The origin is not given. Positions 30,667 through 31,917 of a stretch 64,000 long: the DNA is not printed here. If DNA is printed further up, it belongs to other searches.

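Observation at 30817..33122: AT-rich two-gene cassette: Lon-like AAA+ ATPase without protease domain plus membrane protein (candidate defence or abortive-infection module)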

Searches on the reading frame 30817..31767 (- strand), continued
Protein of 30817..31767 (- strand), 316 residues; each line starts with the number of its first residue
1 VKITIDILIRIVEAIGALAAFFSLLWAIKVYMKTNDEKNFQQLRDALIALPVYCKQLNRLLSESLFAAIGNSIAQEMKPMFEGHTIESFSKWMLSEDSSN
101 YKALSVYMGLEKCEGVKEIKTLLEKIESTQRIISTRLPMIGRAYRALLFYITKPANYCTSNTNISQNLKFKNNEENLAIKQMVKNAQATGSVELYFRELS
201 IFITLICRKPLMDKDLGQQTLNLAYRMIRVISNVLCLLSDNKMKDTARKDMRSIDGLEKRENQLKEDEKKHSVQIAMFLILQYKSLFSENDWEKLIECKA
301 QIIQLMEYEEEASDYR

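Call 91: search_protein_families(library=padloc, proteins=[L054:6005-6955:+, L054:5001-5912:+, L054:7836-8960:-, L001:11252-13249:+, L001:13249-14148:+, L027:7140-8999:-, L027:9093-11507:-, L037:10755-12710:+, L040:2365-3813:+, L036:2534-3601:+], max_evalue=0.00001)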
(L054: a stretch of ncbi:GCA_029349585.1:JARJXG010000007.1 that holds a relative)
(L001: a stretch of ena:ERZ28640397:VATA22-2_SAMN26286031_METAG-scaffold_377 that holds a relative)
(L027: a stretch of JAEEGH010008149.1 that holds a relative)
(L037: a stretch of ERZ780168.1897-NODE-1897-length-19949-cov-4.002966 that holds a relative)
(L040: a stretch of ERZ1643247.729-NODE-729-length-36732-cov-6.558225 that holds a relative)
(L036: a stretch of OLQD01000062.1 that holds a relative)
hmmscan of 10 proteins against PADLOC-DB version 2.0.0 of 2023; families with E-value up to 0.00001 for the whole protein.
L054:6005-6955:+ (316 aa): 0 families

L054:5001-5912:+ (303 aa): 0 families

L054:7836-8960:- (374 aa): 0 families

L001:11252-13249:+ (666 aa): 83 families (the best 25 are shown)
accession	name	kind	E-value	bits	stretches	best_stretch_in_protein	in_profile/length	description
PDLC04736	PDC-M62A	-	6.1e-91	304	1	4-642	12-643/685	-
PDLC04735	PDC-M62A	-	1.7e-70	236.7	1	6-664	2-627/633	-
PDLC04734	PDC-M62A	-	4e-68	228.8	1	6-662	2-591/597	-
PDLC04737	PDC-M62A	-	2.8e-51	173.3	1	5-662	1-595/601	-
PDLC04732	PDC-M62A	-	2.9e-35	120.3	1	429-662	410-661/671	-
PDLC04739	PDC-M62A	-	5.1e-34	115.9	1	444-637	415-598/618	-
PDLC04733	PDC-M62A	-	5.5e-32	109.5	1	413-662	360-600/607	-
PDLC04738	PDC-M62A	-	1.4e-30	104.4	2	337-642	409-707/746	-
PDLC00304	PtuA1|PtuA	-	1.3e-24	85.2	1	473-574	284-377/444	AAA ATPase domain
PDLC04235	PDC-M01A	-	1.4e-20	71.7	2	470-571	363-458/510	-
PDLC00271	PtuA1|PtuA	-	1.9e-20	71.8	1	444-610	247-396/421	AAA ATPase domain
PDLC00278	PtuA1|PtuA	-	2.7e-20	71.1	1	480-571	290-369/436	AAA ATPase domain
PDLC00311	PtuA1|PtuA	-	1.9e-19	68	1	471-569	301-391/455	AAA ATPase domain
PDLC00284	PtuA1|PtuA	-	2.1e-19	67.8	1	442-594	358-497/545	AAA ATPase domain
PDLC04244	PDC-M01A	-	2.6e-19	67.4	1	467-570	336-433/482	-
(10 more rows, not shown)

L001:13249-14148:+ (300 aa): 37 families (the best 25 are shown)
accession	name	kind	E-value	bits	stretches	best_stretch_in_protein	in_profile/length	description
PDLC04743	PDC-M62B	-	2.5e-53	179.8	1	71-291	88-324/328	-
PDLC04741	PDC-M62B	-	5.9e-41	139.2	1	43-292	115-398/401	-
PDLC04742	PDC-M62B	-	8.7e-36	122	1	27-290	37-331/337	-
PDLC04740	PDC-M62B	-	1.2e-23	82.1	1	85-286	151-375/387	-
PDLC04264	PDC-M01B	-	4.5e-13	47.6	1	61-165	43-149/282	-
PDLC04248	PDC-M01B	-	3.1e-12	44.9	1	85-164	11-82/216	-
PDLC04259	PDC-M01B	-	1.2e-11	43.1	1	62-165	44-143/277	-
PDLC04270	PDC-M01B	-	6.2e-11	40.2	1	89-166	69-146/280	-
PDLC04251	PDC-M01B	-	2.4e-10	38.3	1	61-189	45-171/279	-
PDLC04246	PDC-M01B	-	2.7e-10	38.4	1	62-161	33-137/280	-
PDLC04255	PDC-M01B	-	4e-10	37.8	1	83-166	74-157/285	-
PDLC04253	PDC-M01B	-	4.9e-10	37.2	1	105-163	98-152/366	-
PDLC04256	PDC-M01B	-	1.5e-09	35.8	1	108-164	105-154/285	-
PDLC04247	PDC-M01B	-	1.9e-09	35.8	1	59-161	41-145/286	-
PDLC00342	PtuB1|PtuB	-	1.9e-09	35.3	1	109-165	48-101/247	Unknown function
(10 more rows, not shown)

L027:7140-8999:- (619 aa): 3 families
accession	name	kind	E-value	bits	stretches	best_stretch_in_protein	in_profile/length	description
PDLC05031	PDC-S49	-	4.3e-41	139.5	1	3-328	7-283/624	-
PDLC05029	PDC-S49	-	1.6e-27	94.5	1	3-328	6-285/619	-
PDLC05030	PDC-S49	-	1.6e-22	77.9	1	4-290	5-259/629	-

L027:9093-11507:- (804 aa): 0 families

L037:10755-12710:+ (652 aa): 12 families
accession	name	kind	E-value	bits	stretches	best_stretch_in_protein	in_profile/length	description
PDLC03859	LmuB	-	3.7e-130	434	1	1-650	1-608/611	-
PDLC03863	LmuB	-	5.2e-30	102.7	1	1-629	1-582/610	-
PDLC03862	LmuB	-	4.6e-24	82.7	1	24-617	25-609/643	-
PDLC03860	LmuB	-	5.8e-15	52.8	2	2-134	3-121/565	-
PDLC03866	LmuB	-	4.1e-08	29.9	1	19-173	17-175/641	-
PDLC00252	LmuB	-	9.6e-08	29.2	0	2-61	2-60/554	AAA ATPase domain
PDLC00250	LmuB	-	1.4e-07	28.6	0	26-55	26-56/582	AAA ATPase domain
PDLC04774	PDC-M68B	-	1.3e-06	25.4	0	266-327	325-386/581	-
PDLC03867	LmuB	-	2e-06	24.6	1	2-83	3-81/605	-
PDLC00254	LmuB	-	5e-06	23.5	0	2-255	3-245/563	AAA ATPase domain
PDLC00256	LmuB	-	5.1e-06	23.5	0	14-86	14-83/563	AAA ATPase domain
PDLC00249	LmuB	-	6.4e-06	23.1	0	14-58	14-57/565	AAA ATPase domain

L040:2365-3813:+ (483 aa): 0 families

L036:2534-3601:+ (356 aa): 30 families (the best 25 are shown)
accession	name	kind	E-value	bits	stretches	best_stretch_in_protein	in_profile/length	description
PDLC04831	PDC-S02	-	2.3e-135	449.5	1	19-352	6-339/346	-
PDLC04795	PDC-S02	-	3.2e-135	448.9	1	11-351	11-351/357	-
PDLC04810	PDC-S02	-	1.4e-123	410.6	1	22-351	9-351/355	-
PDLC04807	PDC-S02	-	1e-88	295.9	1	15-340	3-335/351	-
PDLC04803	PDC-S02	-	1e-86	289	1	89-348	7-262/269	-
PDLC04826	PDC-S02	-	5.7e-80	266.1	1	16-230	1-217/222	-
PDLC04822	PDC-S02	-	2.5e-76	255.1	1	20-311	6-293/294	-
PDLC04813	PDC-S02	-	5.9e-65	216.4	1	186-351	4-169/175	-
PDLC04827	PDC-S02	-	1.1e-50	170.4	1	17-242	2-231/234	-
PDLC04820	PDC-S02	-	6.8e-44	148.3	1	24-327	26-303/332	-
PDLC04811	PDC-S02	-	2.4e-40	136.2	1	18-181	6-169/172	-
PDLC04800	PDC-S02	-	6.9e-40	134.4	1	21-139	8-126/129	-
PDLC04798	PDC-S02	-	5.8e-35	119.4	1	184-346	45-209/222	-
PDLC04804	PDC-S02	-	8.4e-35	118.3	1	22-204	9-192/203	-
PDLC04801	PDC-S02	-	1.2e-33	114.8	1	29-172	16-159/205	-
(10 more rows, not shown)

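Call 104: fold_search(model_id=the predicted structure, library=pdb)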
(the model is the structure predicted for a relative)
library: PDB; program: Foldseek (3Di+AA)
matches with E <= 10: 398; with E <= 0.001: 0
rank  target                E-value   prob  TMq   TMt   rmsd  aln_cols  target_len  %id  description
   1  7cbc_B                8.2e-02  0.35  0.17  0.17  24.1       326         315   13  Crystal structure of a de novo designed switch protein caging a hemagglutinin binder (released 2020-12-23)
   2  4tql_A                2.7e-01  0.12  0.12  0.15  36.1       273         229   16  Computationally designed three helix bundle (released 2014-10-15)
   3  9o9d_A                2.8e-01  0.20  0.18  0.12  22.1       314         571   13  Transporter associated with antigen processing (TAP) EQ mutant bound to the viral protein bUL49.5 in the outward-facin (released 2025-09-10)
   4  8w6e_B                4.2e-01  0.35  0.18  0.28  11.9       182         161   14  De novo design of HBC599 binder (released 2024-11-27)
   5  7sqc_1K               4.2e-01  0.12  0.15  0.14  36.4       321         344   12  Ciliary C1 central pair apparatus isolated from Chlamydomonas reinhardtii (released 2022-04-13)
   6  6oul_L                4.2e-01  0.06  0.10  0.07  26.6       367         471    9  Cryo-EM structure of Escherichia coli RNAP polymerase bound to rpsTP2 promoter DNA (released 2020-02-26)
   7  3i9w                  5.6e-01  0.15  0.17  0.20  31.4       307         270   10  Crystal structure of the E. coli histidine kinase sensor TorS sensor domain (released 2009-10-06)
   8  6bpl_B                5.6e-01  0.08  0.13  0.09  29.3       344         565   15  E. coli MsbA in complex with LPS and inhibitor G907 (released 2018-05-02)
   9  6bpp_B                5.9e-01  0.11  0.15  0.10  23.6       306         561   14  E. coli MsbA in complex with LPS and inhibitor G092 (released 2018-05-02)
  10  8gl3                  6.1e-01  0.25  0.17  0.23  12.6       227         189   12  De novo design of monomeric helical bundles for pH-controlled membrane lysis (released 2023-09-06)
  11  7jh5_B                6.4e-01  0.10  0.14  0.15  27.7       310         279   13  Co-LOCKR: de novo designed protein switch (released 2020-09-02)
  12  8px9_A                7.3e-01  0.15  0.17  0.12  22.0       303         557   10  Structure of the antibacterial peptide ABC transporter McjD, solved at wavelength 2.75 A (released 2023-10-25)
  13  6iv1_B                7.6e-01  0.21  0.18  0.21  28.1       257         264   10  Crystal structure of a bacterial Bestrophin homolog from Klebsiella pneumoniae with a mutation I180T (released 2019-11-13)
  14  3zx6_A                7.9e-01  0.06  0.11  0.11  48.0       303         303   11  Structure of Hamp(AF1503)-Tsr fusion - Hamp (A291V) mutant (released 2012-02-29)
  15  7sqc_1W               8.6e-01  0.18  0.21  0.23  31.4       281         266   11  Ciliary C1 central pair apparatus isolated from Chlamydomonas reinhardtii (released 2022-04-13)
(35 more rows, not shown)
